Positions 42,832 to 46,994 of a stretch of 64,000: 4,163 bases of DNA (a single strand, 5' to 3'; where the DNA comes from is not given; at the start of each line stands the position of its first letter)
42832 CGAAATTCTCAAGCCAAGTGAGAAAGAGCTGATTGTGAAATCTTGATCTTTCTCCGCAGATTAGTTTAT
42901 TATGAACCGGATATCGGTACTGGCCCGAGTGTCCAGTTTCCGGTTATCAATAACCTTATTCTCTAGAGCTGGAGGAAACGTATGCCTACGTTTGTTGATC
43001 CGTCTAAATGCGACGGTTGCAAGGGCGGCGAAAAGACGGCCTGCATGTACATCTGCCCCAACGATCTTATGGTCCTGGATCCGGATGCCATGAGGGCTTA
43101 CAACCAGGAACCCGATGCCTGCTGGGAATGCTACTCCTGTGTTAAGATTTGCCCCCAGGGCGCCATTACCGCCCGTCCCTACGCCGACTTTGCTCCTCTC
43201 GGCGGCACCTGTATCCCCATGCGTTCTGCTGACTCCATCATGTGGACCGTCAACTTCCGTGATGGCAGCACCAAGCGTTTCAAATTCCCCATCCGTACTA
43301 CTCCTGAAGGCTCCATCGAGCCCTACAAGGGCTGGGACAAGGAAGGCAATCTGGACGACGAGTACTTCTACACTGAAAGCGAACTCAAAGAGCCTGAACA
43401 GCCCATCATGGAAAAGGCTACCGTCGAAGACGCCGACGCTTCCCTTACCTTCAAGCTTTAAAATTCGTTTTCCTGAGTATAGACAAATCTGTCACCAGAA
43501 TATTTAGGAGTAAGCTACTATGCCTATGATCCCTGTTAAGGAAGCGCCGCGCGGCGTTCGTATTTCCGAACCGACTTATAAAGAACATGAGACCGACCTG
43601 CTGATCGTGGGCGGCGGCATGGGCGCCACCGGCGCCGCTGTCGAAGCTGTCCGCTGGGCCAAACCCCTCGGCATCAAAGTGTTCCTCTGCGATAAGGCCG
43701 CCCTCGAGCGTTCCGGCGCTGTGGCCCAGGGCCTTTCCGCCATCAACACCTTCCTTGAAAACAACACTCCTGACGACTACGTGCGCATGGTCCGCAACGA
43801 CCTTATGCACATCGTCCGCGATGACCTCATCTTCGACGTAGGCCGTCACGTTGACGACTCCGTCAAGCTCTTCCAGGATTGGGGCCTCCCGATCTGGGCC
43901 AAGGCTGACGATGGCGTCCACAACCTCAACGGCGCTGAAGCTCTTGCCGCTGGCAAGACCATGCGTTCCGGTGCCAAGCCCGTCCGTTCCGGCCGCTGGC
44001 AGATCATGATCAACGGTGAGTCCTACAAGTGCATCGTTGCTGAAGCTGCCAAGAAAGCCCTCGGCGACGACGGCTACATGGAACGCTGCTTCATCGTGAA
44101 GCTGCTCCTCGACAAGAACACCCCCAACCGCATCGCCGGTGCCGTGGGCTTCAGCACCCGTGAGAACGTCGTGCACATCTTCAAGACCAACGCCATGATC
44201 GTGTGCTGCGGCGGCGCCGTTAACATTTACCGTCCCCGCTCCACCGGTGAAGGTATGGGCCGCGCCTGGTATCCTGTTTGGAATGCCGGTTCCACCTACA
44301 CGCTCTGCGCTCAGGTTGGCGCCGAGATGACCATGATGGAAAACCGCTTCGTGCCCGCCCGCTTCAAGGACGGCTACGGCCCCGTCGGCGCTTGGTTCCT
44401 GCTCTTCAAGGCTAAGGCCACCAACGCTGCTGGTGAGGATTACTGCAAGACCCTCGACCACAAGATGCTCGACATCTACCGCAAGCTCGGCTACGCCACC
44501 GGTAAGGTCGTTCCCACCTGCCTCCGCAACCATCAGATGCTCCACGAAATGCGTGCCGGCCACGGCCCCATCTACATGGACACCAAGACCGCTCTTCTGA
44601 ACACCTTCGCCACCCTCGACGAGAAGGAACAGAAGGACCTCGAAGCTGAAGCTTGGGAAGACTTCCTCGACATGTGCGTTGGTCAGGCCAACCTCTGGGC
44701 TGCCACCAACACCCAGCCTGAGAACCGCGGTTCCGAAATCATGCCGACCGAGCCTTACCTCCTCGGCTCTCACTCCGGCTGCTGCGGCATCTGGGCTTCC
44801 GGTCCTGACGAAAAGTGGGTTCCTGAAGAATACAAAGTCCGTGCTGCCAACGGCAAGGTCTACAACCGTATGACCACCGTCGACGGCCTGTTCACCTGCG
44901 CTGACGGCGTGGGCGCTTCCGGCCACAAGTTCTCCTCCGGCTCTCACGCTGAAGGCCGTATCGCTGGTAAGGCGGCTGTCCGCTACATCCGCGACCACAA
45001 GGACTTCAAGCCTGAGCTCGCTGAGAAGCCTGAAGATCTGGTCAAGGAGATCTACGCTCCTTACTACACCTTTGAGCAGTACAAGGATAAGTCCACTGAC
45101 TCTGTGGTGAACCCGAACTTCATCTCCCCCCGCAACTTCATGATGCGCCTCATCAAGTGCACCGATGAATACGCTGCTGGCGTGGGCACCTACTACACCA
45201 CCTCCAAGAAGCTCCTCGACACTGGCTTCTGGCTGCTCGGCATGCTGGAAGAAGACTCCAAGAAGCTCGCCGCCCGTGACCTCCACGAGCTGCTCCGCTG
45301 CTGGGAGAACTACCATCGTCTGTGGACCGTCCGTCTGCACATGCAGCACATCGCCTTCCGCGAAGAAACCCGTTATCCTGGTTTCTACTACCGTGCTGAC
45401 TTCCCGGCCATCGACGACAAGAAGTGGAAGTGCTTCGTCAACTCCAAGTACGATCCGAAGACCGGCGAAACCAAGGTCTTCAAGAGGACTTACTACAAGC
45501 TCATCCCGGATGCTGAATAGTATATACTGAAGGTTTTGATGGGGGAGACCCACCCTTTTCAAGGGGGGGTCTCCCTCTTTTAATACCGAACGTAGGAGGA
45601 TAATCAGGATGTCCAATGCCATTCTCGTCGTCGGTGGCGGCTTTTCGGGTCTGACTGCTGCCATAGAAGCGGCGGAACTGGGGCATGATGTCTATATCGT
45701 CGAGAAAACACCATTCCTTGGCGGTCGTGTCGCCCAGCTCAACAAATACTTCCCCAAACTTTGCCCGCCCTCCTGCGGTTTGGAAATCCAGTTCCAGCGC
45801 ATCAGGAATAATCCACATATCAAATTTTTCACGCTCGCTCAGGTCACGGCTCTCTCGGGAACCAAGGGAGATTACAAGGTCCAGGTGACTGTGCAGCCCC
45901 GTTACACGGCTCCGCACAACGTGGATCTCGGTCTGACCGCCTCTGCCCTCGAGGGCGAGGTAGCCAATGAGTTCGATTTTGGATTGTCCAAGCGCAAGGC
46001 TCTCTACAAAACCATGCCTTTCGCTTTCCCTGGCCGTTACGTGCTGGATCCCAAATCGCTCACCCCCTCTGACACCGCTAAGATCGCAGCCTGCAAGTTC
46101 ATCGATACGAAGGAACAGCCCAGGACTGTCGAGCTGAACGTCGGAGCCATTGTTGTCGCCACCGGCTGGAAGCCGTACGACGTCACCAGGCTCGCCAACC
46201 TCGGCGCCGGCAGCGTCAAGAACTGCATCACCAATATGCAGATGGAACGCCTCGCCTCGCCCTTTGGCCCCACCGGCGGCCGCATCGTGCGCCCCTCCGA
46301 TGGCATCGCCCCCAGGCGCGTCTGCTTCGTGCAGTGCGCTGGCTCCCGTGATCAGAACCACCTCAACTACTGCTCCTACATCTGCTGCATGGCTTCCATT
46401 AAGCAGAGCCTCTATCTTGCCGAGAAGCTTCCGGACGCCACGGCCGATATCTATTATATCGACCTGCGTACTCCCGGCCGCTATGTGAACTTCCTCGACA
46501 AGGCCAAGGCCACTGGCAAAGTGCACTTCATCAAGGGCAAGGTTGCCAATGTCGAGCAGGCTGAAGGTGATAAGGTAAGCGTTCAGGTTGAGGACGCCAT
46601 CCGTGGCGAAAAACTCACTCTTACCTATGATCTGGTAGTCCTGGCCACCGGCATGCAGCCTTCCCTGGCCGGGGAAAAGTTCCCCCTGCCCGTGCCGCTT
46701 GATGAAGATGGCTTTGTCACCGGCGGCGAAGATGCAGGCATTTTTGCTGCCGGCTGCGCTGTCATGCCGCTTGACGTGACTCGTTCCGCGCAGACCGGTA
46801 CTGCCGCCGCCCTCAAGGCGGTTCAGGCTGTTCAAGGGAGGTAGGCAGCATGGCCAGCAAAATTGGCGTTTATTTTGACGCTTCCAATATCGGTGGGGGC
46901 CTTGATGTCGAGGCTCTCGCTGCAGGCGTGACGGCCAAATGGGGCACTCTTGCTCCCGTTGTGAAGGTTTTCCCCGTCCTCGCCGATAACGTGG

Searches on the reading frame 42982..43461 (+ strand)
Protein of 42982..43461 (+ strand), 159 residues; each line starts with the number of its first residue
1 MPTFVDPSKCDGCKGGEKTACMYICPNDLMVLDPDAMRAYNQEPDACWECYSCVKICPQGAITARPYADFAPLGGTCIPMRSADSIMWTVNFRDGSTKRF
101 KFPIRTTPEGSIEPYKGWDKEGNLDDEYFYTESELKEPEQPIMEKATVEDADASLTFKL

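Call 75: search_protein_families(library=pfam, proteins=[window:42982-43461:+], max_evalue=0.0001)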
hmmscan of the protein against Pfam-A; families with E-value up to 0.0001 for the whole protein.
window:42982-43461:+ (159 aa): 6 families
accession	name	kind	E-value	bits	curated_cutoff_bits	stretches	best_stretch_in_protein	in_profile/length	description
PF12139.13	APS-reductase_C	-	3.6e-28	98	25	1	65-134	2-73/82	Adenosine-5'-phosphosulfate reductase beta subunit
PF00037.32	Fer4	-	1e-08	35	21.1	1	44-63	5-24/24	4Fe-4S binding domain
PF12838.12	Fer4_7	-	6.3e-08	33.4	27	1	9-61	1-52/52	4Fe-4S dicluster domain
PF13187.11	Fer4_9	-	2.1e-07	31.3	27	1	9-62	1-52/52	4Fe-4S dicluster domain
PF12837.12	Fer4_6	-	1.4e-05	25.3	25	0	5-27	4-21/24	4Fe-4S binding domain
PF12800.12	Fer4_4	-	3.9e-05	24.1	24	0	44-60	1-17/17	4Fe-4S binding domain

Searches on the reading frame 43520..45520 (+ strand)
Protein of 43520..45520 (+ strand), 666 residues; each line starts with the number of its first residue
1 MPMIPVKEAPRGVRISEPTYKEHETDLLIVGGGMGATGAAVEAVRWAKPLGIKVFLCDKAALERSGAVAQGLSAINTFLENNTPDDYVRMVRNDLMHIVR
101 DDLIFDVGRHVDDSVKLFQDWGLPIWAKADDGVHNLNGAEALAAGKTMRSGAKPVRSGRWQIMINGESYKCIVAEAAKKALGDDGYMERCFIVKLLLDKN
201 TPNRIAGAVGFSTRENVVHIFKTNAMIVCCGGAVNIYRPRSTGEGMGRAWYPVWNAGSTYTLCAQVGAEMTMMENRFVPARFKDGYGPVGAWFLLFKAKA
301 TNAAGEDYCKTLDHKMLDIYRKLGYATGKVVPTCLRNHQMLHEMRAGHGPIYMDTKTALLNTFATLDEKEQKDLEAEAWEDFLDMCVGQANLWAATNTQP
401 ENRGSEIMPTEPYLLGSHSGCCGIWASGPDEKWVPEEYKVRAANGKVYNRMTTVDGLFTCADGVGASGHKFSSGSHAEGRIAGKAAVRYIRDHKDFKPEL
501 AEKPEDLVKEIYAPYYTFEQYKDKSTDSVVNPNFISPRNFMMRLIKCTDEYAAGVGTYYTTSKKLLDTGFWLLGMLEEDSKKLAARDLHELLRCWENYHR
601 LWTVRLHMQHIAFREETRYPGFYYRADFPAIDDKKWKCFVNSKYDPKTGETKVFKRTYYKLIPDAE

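Call 75: search_protein_families(library=pfam, proteins=[window:43520-45520:+], max_evalue=0.0001)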
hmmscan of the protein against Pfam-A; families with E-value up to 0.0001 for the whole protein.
window:43520-45520:+ (666 aa): 1 family
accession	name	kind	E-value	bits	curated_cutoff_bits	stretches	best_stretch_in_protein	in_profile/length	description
PF00890.30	FAD_binding_2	-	5.4e-07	29.6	20.4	1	26-278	1-253/414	FAD binding domain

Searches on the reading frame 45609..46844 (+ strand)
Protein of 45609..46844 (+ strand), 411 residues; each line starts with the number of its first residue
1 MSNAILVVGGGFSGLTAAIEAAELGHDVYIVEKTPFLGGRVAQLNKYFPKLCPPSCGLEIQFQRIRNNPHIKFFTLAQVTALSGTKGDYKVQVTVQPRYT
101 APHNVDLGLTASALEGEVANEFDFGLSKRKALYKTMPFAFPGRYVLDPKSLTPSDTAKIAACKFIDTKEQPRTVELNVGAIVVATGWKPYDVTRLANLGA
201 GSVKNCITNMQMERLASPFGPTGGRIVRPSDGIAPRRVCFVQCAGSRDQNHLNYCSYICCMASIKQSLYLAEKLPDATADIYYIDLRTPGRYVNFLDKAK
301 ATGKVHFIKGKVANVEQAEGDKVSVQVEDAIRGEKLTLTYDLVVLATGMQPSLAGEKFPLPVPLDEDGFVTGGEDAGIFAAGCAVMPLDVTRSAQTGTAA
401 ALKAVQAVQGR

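Call 75: search_protein_families(library=pfam, proteins=[window:45609-46844:+], max_evalue=0.0001)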
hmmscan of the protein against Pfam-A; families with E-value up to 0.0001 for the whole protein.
window:45609-46844:+ (411 aa): 11 families
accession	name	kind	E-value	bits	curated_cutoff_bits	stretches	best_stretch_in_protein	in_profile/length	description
PF07992.20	Pyr_redox_2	-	1.3e-12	48.2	26.1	1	4-38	144-178/291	Pyridine nucleotide-disulphide oxidoreductase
PF12831.13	FAD_oxidored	-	5.4e-10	39.6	27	1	5-41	2-38/416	FAD dependent oxidoreductase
PF01266.30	DAO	-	1.6e-09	38.2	27.9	1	5-38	2-35/353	FAD dependent oxidoreductase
PF13450.12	NAD_binding_8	-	1.4e-08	35.3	21.9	1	7-43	1-37/68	NAD(P)-binding Rossmann-like domain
PF00890.30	FAD_binding_2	-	6.3e-08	32.7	20.4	1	5-40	2-37/414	FAD binding domain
PF13454.12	NAD_binding_9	-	9.4e-07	29.4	21.8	0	294-349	105-154/155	FAD-NAD(P)-binding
PF01593.30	Amino_oxidase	-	8e-06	25.8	19.8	0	12-42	1-31/443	Flavin containing amine oxidoreductase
PF00070.33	Pyr_redox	-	2.9e-05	24.9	22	0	5-38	2-35/82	Pyridine nucleotide-disulphide oxidoreductase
PF01134.28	GIDA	-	5.7e-05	22.8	22.1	0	5-57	2-45/391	Glucose inhibited division protein A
PF13738.12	Pyr_redox_3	-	6.3e-05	22.8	30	0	5-42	167-204/305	Pyridine nucleotide-disulphide oxidoreductase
PF03486.20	HI0933_like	-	9.2e-05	22.4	50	0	5-40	3-38/244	HI0933-like protein Rossmann domain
